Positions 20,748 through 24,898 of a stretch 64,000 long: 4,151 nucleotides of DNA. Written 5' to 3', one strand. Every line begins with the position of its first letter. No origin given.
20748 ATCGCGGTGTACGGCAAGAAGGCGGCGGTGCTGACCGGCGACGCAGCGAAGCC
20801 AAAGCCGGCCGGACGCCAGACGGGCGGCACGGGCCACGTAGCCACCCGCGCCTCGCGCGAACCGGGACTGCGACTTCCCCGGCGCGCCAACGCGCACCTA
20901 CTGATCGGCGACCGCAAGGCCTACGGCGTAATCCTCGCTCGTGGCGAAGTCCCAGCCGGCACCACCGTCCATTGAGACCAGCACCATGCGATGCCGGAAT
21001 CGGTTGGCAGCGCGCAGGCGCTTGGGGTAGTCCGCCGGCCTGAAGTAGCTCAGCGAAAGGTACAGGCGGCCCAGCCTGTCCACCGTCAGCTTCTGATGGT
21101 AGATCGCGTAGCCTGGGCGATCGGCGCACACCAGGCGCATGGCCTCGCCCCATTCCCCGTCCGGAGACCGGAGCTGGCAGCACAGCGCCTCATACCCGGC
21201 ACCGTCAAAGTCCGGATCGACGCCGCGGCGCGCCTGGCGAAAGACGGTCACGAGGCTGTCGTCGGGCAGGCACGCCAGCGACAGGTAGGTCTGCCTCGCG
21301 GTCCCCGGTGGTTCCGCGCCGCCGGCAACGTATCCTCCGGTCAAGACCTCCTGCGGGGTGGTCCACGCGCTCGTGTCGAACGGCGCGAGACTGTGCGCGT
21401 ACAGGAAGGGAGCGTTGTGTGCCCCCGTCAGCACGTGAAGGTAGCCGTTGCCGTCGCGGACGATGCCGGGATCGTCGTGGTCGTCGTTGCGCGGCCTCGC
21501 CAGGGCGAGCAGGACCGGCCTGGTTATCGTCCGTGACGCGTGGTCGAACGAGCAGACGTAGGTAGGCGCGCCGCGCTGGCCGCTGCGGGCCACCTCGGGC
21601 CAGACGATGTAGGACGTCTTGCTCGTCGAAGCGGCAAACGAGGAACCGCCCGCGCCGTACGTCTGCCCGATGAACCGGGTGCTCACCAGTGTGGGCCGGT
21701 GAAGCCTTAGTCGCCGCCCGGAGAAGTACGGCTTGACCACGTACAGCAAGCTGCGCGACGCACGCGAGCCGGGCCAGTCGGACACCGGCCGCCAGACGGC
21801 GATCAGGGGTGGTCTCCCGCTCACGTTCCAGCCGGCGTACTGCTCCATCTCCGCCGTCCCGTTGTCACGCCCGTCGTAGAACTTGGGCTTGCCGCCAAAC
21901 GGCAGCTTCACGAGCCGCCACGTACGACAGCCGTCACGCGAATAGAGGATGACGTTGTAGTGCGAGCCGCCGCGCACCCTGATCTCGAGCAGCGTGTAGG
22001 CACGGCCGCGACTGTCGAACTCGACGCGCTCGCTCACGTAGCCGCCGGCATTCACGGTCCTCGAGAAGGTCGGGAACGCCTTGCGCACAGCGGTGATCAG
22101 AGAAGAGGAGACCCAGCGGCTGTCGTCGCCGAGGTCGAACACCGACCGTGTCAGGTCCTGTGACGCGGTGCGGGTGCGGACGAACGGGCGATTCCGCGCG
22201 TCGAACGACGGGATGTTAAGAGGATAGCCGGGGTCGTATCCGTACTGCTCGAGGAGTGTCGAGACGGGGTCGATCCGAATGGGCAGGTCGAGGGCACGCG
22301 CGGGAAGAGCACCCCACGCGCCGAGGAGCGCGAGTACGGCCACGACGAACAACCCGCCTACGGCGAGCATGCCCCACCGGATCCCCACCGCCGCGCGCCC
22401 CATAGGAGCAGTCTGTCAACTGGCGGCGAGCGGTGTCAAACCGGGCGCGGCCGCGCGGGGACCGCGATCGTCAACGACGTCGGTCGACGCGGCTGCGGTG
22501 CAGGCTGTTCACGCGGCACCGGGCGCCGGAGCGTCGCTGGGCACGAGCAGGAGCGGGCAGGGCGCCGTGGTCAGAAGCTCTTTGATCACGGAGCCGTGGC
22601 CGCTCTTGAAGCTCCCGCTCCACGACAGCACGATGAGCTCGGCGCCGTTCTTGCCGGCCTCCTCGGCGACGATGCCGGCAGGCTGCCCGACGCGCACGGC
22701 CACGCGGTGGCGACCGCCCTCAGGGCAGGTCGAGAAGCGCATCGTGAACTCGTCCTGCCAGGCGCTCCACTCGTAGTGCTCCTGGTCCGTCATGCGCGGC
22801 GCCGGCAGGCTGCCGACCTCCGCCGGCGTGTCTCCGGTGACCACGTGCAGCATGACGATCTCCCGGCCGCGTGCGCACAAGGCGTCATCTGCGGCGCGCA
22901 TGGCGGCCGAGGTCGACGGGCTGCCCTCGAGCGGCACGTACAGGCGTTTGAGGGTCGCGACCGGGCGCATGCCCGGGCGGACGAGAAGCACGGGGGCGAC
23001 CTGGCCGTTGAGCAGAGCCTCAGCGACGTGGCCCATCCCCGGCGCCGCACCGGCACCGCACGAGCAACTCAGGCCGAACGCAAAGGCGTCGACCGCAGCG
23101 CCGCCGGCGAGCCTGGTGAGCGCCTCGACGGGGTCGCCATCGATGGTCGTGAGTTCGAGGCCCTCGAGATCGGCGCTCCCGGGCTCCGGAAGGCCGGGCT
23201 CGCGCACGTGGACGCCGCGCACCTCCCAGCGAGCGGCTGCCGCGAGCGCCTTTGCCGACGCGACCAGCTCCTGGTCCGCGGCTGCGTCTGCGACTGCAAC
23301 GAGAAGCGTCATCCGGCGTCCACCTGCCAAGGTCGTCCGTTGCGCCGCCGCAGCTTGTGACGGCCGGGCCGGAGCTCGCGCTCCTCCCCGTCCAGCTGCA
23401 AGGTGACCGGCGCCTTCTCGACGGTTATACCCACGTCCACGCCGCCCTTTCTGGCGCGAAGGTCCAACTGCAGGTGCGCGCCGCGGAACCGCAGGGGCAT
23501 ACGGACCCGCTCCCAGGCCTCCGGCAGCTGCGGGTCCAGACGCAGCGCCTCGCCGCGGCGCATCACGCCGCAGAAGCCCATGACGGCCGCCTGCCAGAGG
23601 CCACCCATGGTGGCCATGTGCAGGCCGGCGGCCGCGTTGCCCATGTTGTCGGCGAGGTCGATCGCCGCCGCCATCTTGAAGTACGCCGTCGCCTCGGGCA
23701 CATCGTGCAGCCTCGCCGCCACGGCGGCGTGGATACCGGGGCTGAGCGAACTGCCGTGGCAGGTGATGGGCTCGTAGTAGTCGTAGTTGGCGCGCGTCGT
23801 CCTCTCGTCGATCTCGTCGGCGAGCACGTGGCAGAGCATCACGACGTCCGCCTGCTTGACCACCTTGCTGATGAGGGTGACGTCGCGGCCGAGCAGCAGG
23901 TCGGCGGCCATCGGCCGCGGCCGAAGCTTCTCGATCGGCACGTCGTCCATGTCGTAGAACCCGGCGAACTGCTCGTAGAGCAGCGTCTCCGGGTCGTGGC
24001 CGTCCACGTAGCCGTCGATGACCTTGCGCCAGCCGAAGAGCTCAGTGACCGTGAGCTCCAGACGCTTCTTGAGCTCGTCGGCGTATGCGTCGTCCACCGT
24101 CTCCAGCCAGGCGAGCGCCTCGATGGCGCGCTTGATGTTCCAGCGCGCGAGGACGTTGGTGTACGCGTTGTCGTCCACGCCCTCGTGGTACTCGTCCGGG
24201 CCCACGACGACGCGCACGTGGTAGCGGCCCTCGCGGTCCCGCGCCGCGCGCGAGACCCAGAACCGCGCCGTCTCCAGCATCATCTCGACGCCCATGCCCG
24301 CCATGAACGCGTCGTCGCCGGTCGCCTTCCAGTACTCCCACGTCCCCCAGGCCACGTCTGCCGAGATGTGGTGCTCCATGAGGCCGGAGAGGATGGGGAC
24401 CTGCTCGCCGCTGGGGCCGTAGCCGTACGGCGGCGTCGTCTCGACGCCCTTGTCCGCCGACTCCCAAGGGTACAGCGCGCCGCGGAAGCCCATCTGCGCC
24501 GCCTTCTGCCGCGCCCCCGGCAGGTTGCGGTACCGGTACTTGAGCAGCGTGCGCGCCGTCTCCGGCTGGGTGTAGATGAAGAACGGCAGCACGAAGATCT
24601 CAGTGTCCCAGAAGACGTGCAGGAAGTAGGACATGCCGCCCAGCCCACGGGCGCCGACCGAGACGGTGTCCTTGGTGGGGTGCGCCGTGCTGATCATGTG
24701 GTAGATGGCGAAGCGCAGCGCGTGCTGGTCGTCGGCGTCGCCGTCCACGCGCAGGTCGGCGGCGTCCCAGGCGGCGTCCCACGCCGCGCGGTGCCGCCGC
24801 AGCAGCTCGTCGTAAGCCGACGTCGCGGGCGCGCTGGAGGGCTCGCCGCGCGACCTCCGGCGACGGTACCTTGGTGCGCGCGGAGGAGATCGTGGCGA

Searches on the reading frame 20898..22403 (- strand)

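Call 61: search_protein_families(library=pfam, proteins=[window:20898-22403:-], max_evalue=0.00001)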
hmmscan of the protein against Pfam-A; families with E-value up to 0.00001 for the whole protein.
window:20898-22403:- (501 aa): 1 family
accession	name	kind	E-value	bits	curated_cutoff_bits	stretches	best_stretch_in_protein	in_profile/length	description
PF15892.11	BNR_4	-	7.3e-11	42.4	27.3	1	302-450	33-166/272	BNR repeat-containing family member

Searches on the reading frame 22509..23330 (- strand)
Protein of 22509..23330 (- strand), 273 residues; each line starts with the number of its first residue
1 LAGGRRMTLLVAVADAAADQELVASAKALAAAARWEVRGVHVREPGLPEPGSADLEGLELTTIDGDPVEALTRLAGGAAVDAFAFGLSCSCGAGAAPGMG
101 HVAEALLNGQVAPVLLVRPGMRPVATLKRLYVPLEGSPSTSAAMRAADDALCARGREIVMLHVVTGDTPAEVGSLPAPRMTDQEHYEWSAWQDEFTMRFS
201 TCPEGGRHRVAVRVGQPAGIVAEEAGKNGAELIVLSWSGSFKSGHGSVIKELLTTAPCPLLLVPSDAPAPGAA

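Call 61: search_protein_families(library=pfam, proteins=[window:22509-23330:-], max_evalue=0.00001)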
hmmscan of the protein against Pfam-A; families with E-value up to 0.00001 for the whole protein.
window:22509-23330:- (273 aa): 1 family
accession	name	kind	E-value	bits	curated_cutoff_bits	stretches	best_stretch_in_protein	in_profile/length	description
PF00582.32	Usp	-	1.6e-17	64.8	24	1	128-264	3-141/141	Universal stress protein family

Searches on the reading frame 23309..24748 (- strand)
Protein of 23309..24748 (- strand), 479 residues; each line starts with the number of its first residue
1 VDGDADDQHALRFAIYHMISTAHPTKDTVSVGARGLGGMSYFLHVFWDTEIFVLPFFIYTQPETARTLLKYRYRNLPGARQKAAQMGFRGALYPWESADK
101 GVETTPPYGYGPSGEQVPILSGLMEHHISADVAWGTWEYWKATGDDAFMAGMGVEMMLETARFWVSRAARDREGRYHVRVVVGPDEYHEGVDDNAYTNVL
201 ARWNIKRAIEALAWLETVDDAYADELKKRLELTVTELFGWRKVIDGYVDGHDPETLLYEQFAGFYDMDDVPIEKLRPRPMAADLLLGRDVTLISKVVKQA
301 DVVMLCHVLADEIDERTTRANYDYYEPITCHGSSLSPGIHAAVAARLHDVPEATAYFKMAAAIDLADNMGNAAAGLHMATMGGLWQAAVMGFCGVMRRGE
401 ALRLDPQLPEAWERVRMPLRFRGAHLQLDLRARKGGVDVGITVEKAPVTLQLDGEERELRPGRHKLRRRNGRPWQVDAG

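Call 61: search_protein_families(library=pfam, proteins=[window:23309-24748:-], max_evalue=0.00001)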
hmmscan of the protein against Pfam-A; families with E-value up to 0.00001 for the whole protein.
window:23309-24748:- (479 aa): 2 families
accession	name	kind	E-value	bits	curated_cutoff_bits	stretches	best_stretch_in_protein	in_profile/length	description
PF03632.21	Glyco_hydro_65m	-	3.9e-114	381.9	27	1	12-386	1-371/371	Glycosyl hydrolase family 65 central catalytic domain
PF03633.20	Glyco_hydro_65C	-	1.6e-09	37.8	22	1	398-456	4-59/62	Glycosyl hydrolase family 65, C-terminal domain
